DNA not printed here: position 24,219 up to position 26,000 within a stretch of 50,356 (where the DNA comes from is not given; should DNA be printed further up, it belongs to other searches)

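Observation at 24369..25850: Unusual fusion: radical SAM + SPASM-like Cys-rich domain fused to an ApeI/FabZ-type hotdog domain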

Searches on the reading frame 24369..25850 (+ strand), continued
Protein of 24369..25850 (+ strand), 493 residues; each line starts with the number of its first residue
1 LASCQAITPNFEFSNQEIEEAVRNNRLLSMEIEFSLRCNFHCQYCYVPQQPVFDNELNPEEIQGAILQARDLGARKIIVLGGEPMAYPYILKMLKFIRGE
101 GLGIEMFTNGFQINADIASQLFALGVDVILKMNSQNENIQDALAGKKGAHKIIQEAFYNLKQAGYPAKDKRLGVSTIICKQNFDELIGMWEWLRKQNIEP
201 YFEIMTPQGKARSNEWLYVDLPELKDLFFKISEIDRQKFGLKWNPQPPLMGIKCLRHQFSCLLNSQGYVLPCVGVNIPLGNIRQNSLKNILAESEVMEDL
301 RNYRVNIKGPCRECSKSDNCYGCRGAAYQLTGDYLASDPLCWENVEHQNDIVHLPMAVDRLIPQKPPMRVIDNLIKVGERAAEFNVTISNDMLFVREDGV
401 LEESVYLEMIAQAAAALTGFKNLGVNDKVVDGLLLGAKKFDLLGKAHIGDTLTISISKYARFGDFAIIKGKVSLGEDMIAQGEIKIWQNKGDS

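Call 52: find_homologous_proteins(query=L051:10001-11476:+, max_evalue=1e-20)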
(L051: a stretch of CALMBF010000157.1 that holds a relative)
Query L051:10001-11476:+ (492 aa): 2334 proteins with E <= 1e-20 among 8000 candidates; the best 120 are listed.
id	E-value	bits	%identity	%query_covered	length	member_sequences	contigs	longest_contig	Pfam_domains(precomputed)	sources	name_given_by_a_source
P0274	0.0e+0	1136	100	100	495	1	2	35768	PF13186.12,PF04055.28,PF13353.12,PF22817.3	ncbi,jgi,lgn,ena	-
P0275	0.0e+0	1020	88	100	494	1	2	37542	PF13186.12,PF04055.28,PF22817.3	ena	-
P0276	0.0e+0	1020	88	100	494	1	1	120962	PF13186.12,PF04055.28,PF13353.12,PF22817.3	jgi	jgi:radical SAM protein with 4Fe4S-binding SPASM domain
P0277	8.4e-298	1006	87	100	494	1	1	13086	PF13186.12,PF04055.28,PF22817.3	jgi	jgi:radical SAM protein with 4Fe4S-binding SPASM domain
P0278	2.2e-297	1004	87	100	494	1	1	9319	PF13186.12,PF04055.28,PF22817.3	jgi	jgi:radical SAM protein with 4Fe4S-binding SPASM domain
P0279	3.1e-297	1004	87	100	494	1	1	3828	PF13186.12,PF04055.28,PF22817.3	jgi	jgi:radical SAM protein with 4Fe4S-binding SPASM domain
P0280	1.4e-295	998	86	100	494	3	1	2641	PF13186.12,PF04055.28,PF13353.12,PF22817.3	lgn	-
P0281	6.6e-291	983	85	100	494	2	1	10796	PF13186.12,PF04055.28,PF13353.12,PF22817.3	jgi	-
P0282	1.2e-288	976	84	100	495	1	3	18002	PF13186.12,PF04055.28,PF13353.12,PF22817.3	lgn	-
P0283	6.2e-286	967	83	100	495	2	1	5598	PF13186.12,PF04055.28,PF13353.12,PF22817.3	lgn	-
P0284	1.0e-280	949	82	100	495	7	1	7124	PF13186.12,PF04055.28,PF13353.12,PF22817.3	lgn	-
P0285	1.1e-280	949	82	100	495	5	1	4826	PF13186.12,PF04055.28,PF13353.12,PF22817.3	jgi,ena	-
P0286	3.7e-279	944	81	100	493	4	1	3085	PF13186.12,PF04055.28,PF13353.12,PF22817.3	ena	-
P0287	9.9e-279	943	81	100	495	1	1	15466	PF13186.12,PF04055.28,PF13353.12,PF22817.3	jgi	jgi:radical SAM protein with 4Fe4S-binding SPASM domain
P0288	2.7e-278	941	80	100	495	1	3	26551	PF13186.12,PF04055.28,PF22817.3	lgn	-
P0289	6.0e-278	940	82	100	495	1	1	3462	PF13186.12,PF04055.28,PF13353.12,PF22817.3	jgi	-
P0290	4.5e-277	937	80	100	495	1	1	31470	PF13186.12,PF04055.28,PF13353.12,PF22817.3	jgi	jgi:radical SAM protein with 4Fe4S-binding SPASM domain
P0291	2.3e-275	932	80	100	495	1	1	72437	PF13186.12,PF04055.28,PF22817.3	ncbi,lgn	-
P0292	9.8e-265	897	78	100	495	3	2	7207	PF13186.12,PF04055.28,PF13353.12,PF22817.3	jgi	jgi:radical SAM protein with 4Fe4S-binding SPASM domain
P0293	8.4e-263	890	77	99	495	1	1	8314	PF13186.12,PF04055.28,PF13353.12,PF22817.3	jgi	jgi:radical SAM protein with 4Fe4S-binding SPASM domain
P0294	4.9e-262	888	77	99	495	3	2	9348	PF13186.12,PF04055.28,PF13353.12,PF22817.3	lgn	-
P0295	1.4e-260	883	77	99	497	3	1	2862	PF13186.12,PF04055.28,PF13353.12,PF22817.3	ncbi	-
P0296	6.0e-259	878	75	100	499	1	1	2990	PF13186.12,PF04055.28,PF13353.12,PF22817.3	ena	-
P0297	7.1e-258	874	77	100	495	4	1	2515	PF13186.12,PF04055.28,PF13353.12,PF22817.3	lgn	-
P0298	9.5e-258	874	75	99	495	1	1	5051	PF13186.12,PF04055.28,PF13353.12,PF22817.3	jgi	jgi:radical SAM protein with 4Fe4S-binding SPASM domain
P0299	1.8e-256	869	74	100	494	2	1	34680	PF13186.12,PF04055.28,PF22817.3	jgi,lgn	jgi:radical SAM protein with 4Fe4S-binding SPASM domain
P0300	6.7e-256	868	74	100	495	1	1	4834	PF13186.12,PF04055.28,PF22817.3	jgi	jgi:radical SAM protein with 4Fe4S-binding SPASM domain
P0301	1.6e-255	866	74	99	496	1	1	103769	PF13186.12,PF04055.28,PF22817.3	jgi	jgi:radical SAM protein with 4Fe4S-binding SPASM domain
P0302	1.6e-255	866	75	100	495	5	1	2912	PF13186.12,PF04055.28,PF13353.12,PF22817.3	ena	-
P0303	4.2e-255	865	73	99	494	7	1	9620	PF13186.12,PF04055.28,PF13353.12,PF22817.3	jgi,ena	-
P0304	5.2e-255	865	74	100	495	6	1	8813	PF13186.12,PF04055.28,PF13353.12,PF22817.3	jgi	jgi:radical SAM protein with 4Fe4S-binding SPASM domain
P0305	6.0e-255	864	74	100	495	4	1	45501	PF13186.12,PF04055.28,PF13353.12,PF22817.3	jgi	jgi:radical SAM protein with 4Fe4S-binding SPASM domain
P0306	6.1e-255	864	74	100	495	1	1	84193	PF13186.12,PF04055.28,PF13353.12,PF22817.3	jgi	jgi:radical SAM protein with 4Fe4S-binding SPASM domain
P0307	1.1e-254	864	73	99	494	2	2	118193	PF13186.12,PF04055.28,PF13353.12,PF22817.3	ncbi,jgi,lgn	-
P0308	1.2e-254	863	74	100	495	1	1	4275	PF13186.12,PF04055.28,PF13353.12,PF22817.3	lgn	-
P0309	1.4e-254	863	74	100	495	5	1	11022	PF13186.12,PF04055.28,PF13353.12,PF22817.3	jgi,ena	-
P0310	1.6e-254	863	75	100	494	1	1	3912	PF13186.12,PF04055.28,PF13353.12,PF22817.3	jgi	-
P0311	4.1e-254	862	73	99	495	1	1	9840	PF13186.12,PF04055.28,PF13353.12,PF22817.3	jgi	jgi:radical SAM protein with 4Fe4S-binding SPASM domain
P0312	2.1e-252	856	73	99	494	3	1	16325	PF13186.12,PF04055.28,PF13353.12,PF22817.3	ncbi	-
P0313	3.2e-252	855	73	100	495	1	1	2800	PF13186.12,PF04055.28,PF13353.12,PF22817.3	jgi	jgi:radical SAM protein with 4Fe4S-binding SPASM domain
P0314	3.6e-251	852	73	100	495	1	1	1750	PF13186.12,PF04055.28,PF13353.12,PF22817.3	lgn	-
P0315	3.9e-251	852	72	100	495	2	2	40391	PF04055.28,PF13353.12,PF22817.3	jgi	jgi:radical SAM protein with 4Fe4S-binding SPASM domain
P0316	5.3e-251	851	72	100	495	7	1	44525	PF13186.12,PF04055.28,PF13353.12,PF22817.3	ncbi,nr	ncbi:MAG: radical SAM protein [Desulfuromonadales bacterium]|nr:radical SAM protein [Desulfuromonada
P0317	7.1e-251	851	73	99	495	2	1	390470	PF13186.12,PF04055.28,PF22817.3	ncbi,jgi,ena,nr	ncbi:MAG: radical SAM protein [Nitrospirae bacterium]|nr:radical SAM protein [Nitrospirota bacterium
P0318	7.6e-251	851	73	100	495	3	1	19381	PF13186.12,PF04055.28,PF22817.3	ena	-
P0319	1.0e-250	850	72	100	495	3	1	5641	PF13186.12,PF04055.28,PF22817.3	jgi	jgi:radical SAM protein with 4Fe4S-binding SPASM domain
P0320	4.7e-250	848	73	99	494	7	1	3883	PF13186.12,PF04055.28,PF13353.12,PF22817.3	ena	-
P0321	5.0e-250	848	72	100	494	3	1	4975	PF13186.12,PF04055.28,PF22817.3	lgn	-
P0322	5.9e-250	848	72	99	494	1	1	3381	PF13186.12,PF04055.28,PF13353.12,PF22817.3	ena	-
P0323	6.1e-250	848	72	100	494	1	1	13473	PF13186.12,PF04055.28,PF22817.3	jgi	jgi:radical SAM protein with 4Fe4S-binding SPASM domain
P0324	8.4e-250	847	72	99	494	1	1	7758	PF13186.12,PF04055.28,PF22817.3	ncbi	-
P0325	1.6e-249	846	72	100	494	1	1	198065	PF13186.12,PF04055.28,PF22817.3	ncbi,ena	-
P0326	3.0e-249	846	73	99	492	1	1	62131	PF13186.12,PF04055.28,PF13353.12,PF22817.3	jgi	jgi:radical SAM protein with 4Fe4S-binding SPASM domain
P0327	5.4e-249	845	72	99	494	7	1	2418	PF13186.12,PF04055.28,PF13353.12,PF22817.3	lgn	-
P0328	8.4e-249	844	72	100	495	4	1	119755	PF13186.12,PF04055.28,PF13353.12,PF22817.3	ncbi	-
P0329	1.0e-248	844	72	100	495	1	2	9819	PF13186.12,PF04055.28,PF13353.12,PF22817.3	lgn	-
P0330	2.3e-248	843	72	100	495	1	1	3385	PF13186.12,PF04055.28,PF22817.3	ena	-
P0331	2.4e-248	843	73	99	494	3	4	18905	PF13186.12,PF04055.28,PF13353.12,PF22817.3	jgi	jgi:radical SAM protein with 4Fe4S-binding SPASM domain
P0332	3.8e-248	842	73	99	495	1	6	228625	PF13186.12,PF04055.28,PF22817.3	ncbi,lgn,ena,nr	ncbi:MAG: radical SAM protein [Geobacteraceae bacterium]|nr:radical SAM protein [Geobacteraceae bact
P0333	4.5e-248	842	72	100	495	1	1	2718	PF13186.12,PF04055.28,PF22817.3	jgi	-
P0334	5.1e-248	842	72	100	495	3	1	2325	PF13186.12,PF04055.28,PF22817.3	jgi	jgi:radical SAM protein with 4Fe4S-binding SPASM domain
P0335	7.0e-248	841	72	99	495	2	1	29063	PF13186.12,PF04055.28,PF13353.12,PF22817.3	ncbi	ncbi:MAG: radical SAM protein [Geobacteraceae bacterium]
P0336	7.0e-248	841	72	100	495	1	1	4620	PF13186.12,PF04055.28,PF13353.12,PF22817.3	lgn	-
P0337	8.2e-248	841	73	99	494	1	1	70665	PF13186.12,PF04055.28,PF13353.12,PF22817.3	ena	-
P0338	8.9e-248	841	70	100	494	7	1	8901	PF13186.12,PF04055.28,PF22817.3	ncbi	-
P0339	1.1e-247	840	72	100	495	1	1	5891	PF13186.12,PF04055.28,PF22817.3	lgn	-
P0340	1.6e-247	840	72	100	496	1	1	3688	PF13186.12,PF04055.28,PF13353.12,PF22817.3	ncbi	-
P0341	2.9e-247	839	70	100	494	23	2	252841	PF13186.12,PF04055.28,PF22817.3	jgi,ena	-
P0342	3.6e-247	839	72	100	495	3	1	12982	PF13186.12,PF04055.28,PF13353.12,PF22817.3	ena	-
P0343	4.4e-247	838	70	100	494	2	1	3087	PF13186.12,PF04055.28,PF22817.3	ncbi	-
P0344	8.3e-247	838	70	99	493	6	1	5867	PF13186.12,PF04055.28,PF13353.12,PF22817.3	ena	-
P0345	8.5e-247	838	72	100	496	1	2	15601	PF13186.12,PF04055.28,PF13353.12,PF22817.3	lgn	-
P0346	1.1e-246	837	70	100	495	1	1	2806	PF13186.12,PF04055.28,PF13353.12,PF22817.3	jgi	jgi:radical SAM protein with 4Fe4S-binding SPASM domain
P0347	3.3e-246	836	72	99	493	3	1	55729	PF13186.12,PF04055.28,PF22817.3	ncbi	-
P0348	5.3e-246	835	71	99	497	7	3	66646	PF13186.12,PF04055.28,PF13353.12,PF22817.3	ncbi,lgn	-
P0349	7.2e-246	834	70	100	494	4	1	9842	PF13186.12,PF04055.28,PF22817.3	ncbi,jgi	jgi:radical SAM protein with 4Fe4S-binding SPASM domain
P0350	1.1e-245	834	71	100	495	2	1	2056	PF13186.12,PF04055.28,PF22817.3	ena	-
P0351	1.1e-245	834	71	100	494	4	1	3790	PF13186.12,PF04055.28,PF22817.3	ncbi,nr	ncbi:MAG TPA: radical SAM protein [Nitrospirota bacterium]|nr:radical SAM protein [Nitrospirota bact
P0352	1.4e-245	833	72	99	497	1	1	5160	PF13186.12,PF04055.28,PF22817.3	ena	-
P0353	2.0e-245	833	71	100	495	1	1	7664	PF13186.12,PF04055.28,PF13353.12,PF22817.3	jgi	jgi:radical SAM protein with 4Fe4S-binding SPASM domain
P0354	2.1e-245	833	73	98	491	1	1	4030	PF13186.12,PF04055.28,PF22817.3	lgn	-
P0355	2.3e-245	833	72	99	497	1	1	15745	PF13186.12,PF04055.28,PF13353.12,PF22817.3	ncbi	-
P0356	2.4e-245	833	69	100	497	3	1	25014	PF13186.12,PF04055.28,PF13353.12,PF22817.3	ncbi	-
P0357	2.6e-245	833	70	100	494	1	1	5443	PF13186.12,PF04055.28,PF22817.3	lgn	-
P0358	2.8e-245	833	71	100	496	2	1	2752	PF13186.12,PF04055.28,PF22817.3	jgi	jgi:radical SAM protein with 4Fe4S-binding SPASM domain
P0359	3.3e-245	832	71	100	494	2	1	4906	PF13186.12,PF04055.28,PF22817.3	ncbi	-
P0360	3.9e-245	832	70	99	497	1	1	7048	PF13186.12,PF04055.28,PF13353.12,PF22817.3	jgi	jgi:radical SAM protein with 4Fe4S-binding SPASM domain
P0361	4.7e-245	832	72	100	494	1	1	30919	PF13186.12,PF04055.28,PF22817.3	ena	-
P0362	5.0e-245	832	70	100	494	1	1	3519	PF13186.12,PF04055.28,PF22817.3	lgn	-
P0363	5.7e-245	831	71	100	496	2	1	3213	PF13186.12,PF04055.28,PF13353.12,PF22817.3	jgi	-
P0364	9.5e-245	831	71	100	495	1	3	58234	PF13186.12,PF04055.28,PF13353.12,PF22817.3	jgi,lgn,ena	-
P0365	1.0e-244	831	71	99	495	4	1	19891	PF13186.12,PF04055.28,PF22817.3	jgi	jgi:radical SAM protein with 4Fe4S-binding SPASM domain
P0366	1.3e-244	830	71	100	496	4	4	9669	PF13186.12,PF04055.28,PF13353.12,PF22817.3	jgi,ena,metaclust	metaclust:\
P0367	1.5e-244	830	70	100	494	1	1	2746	PF13186.12,PF04055.28,PF22817.3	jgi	jgi:radical SAM protein with 4Fe4S-binding SPASM domain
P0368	1.8e-244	830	70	100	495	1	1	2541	PF13186.12,PF04055.28,PF13353.12,PF22817.3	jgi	jgi:radical SAM protein with 4Fe4S-binding SPASM domain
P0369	2.5e-244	829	71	100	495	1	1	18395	PF13186.12,PF04055.28,PF13353.12,PF22817.3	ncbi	-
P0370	3.8e-244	829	70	99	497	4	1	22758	PF13186.12,PF04055.28,PF13353.12,PF22817.3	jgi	jgi:radical SAM protein with 4Fe4S-binding SPASM domain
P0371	4.7e-244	828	70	100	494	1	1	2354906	PF13186.12,PF04055.28,PF22817.3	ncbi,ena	-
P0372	5.0e-244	828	69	100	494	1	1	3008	PF13186.12,PF04055.28,PF22817.3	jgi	-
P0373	5.0e-244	828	71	100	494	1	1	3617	PF13186.12,PF04055.28,PF22817.3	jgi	jgi:radical SAM protein with 4Fe4S-binding SPASM domain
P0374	5.7e-244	828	72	99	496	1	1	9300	PF13186.12,PF04055.28,PF13353.12,PF22817.3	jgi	jgi:radical SAM protein with 4Fe4S-binding SPASM domain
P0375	6.1e-244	828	73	97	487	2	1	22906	PF13186.12,PF04055.28,PF13353.12,PF22817.3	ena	-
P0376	7.7e-244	828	70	99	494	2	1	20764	PF13186.12,PF04055.28,PF22817.3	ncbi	ncbi:MAG TPA: radical SAM protein [Nitrospirota bacterium]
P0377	9.7e-244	827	69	100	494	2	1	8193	PF13186.12,PF04055.28,PF22817.3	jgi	jgi:radical SAM protein with 4Fe4S-binding SPASM domain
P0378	1.2e-243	827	70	100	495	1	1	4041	PF13186.12,PF04055.28,PF22817.3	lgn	-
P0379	1.8e-243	827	69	100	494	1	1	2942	PF13186.12,PF04055.28,PF22817.3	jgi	jgi:radical SAM protein with 4Fe4S-binding SPASM domain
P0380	2.5e-243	826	70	99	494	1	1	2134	PF13186.12,PF04055.28,PF13353.12,PF22817.3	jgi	jgi:radical SAM protein with 4Fe4S-binding SPASM domain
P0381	3.2e-243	826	70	100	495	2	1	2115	PF13186.12,PF04055.28,PF13353.12,PF22817.3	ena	-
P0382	4.4e-243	825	70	100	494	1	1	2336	PF13186.12,PF04055.28,PF22817.3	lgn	-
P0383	6.0e-243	825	70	100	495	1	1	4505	PF13186.12,PF04055.28,PF13353.12,PF22817.3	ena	-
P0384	6.1e-243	825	69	100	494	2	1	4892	PF13186.12,PF04055.28,PF22817.3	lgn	-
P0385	7.5e-243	824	71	100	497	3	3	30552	PF04055.28,PF22817.3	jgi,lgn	-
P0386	9.0e-243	824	69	100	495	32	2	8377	PF13186.12,PF04055.28,PF22817.3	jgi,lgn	jgi:radical SAM protein with 4Fe4S-binding SPASM domain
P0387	1.2e-242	824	71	99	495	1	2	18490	PF13186.12,PF04055.28,PF22817.3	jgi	jgi:radical SAM protein with 4Fe4S-binding SPASM domain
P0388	1.2e-242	824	71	99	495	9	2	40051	PF13186.12,PF04055.28,PF22817.3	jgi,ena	-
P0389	1.5e-242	824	71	100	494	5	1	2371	PF13186.12,PF04055.28,PF22817.3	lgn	-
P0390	2.1e-242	823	70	99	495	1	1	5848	PF13186.12,PF04055.28,PF13353.12,PF22817.3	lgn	-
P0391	2.4e-242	823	71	100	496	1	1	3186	PF13186.12,PF04055.28,PF22817.3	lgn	-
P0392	8.6e-242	821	69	100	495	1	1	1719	PF13186.12,PF04055.28,PF13353.12,PF22817.3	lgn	-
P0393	8.6e-242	821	69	100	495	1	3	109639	PF13186.12,PF04055.28,PF13353.12,PF22817.3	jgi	-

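Call 53: list_cluster_members(proteins=[P0371, P0341, P0317, P0332, P0328, P0307, P0027, P0014, P0061, P0001])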
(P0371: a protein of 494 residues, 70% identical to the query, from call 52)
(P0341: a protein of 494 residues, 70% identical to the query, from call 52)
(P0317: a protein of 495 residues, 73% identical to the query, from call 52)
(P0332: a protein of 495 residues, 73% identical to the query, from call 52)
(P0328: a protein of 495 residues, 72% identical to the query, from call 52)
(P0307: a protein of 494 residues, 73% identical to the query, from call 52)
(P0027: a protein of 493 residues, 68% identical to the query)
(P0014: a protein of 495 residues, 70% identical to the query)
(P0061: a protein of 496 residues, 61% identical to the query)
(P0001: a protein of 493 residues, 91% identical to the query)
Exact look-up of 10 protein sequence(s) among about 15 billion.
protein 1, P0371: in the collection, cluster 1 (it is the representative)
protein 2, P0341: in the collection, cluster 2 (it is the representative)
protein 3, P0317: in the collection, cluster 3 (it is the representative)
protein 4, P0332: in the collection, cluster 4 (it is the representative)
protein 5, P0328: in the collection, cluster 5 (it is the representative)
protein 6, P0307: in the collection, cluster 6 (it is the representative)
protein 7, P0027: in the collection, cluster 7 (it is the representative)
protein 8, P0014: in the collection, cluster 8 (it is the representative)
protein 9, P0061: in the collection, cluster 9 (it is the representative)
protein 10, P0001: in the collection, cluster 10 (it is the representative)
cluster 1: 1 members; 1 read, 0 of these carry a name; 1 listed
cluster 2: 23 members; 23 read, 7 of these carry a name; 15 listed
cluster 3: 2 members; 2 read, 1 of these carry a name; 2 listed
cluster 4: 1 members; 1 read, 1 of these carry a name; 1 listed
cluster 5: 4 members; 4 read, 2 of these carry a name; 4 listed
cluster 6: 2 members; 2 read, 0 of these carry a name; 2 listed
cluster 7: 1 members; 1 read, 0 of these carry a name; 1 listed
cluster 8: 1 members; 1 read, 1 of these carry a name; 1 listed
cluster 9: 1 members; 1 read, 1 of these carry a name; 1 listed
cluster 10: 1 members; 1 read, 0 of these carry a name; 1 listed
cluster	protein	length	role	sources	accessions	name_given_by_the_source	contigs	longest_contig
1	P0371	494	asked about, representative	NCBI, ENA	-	-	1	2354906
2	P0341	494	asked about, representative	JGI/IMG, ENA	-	-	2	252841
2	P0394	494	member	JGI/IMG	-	radical SAM protein with 4Fe4S-binding SPASM domain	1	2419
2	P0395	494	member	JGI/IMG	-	radical SAM protein with 4Fe4S-binding SPASM domain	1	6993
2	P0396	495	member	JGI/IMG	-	radical SAM protein with 4Fe4S-binding SPASM domain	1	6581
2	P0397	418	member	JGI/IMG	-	radical SAM protein with 4Fe4S-binding SPASM domain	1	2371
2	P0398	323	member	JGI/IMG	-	radical SAM protein with 4Fe4S-binding SPASM domain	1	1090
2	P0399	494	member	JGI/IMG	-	radical SAM protein with 4Fe4S-binding SPASM domain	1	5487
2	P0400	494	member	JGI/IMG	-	radical SAM protein with 4Fe4S-binding SPASM domain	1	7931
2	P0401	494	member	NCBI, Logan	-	-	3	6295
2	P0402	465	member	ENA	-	-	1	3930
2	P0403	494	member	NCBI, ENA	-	-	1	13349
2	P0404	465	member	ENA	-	-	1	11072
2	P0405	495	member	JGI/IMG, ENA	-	-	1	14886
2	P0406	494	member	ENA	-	-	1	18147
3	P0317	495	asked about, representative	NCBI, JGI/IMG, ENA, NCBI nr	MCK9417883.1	MAG: radical SAM protein [Nitrospirae bacterium] | radical SAM protein [Nitrospirota bacterium]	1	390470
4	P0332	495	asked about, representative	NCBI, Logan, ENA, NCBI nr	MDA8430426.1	MAG: radical SAM protein [Geobacteraceae bacterium] | radical SAM protein [Geobacteraceae bacterium]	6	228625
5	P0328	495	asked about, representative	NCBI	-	-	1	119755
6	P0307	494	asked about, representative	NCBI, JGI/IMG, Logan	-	-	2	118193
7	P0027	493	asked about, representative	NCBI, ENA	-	-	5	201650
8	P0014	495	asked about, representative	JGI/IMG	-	radical SAM protein with 4Fe4S-binding SPASM domain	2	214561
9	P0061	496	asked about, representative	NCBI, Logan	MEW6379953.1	MAG: radical SAM protein [bacterium]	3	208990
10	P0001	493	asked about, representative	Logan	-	-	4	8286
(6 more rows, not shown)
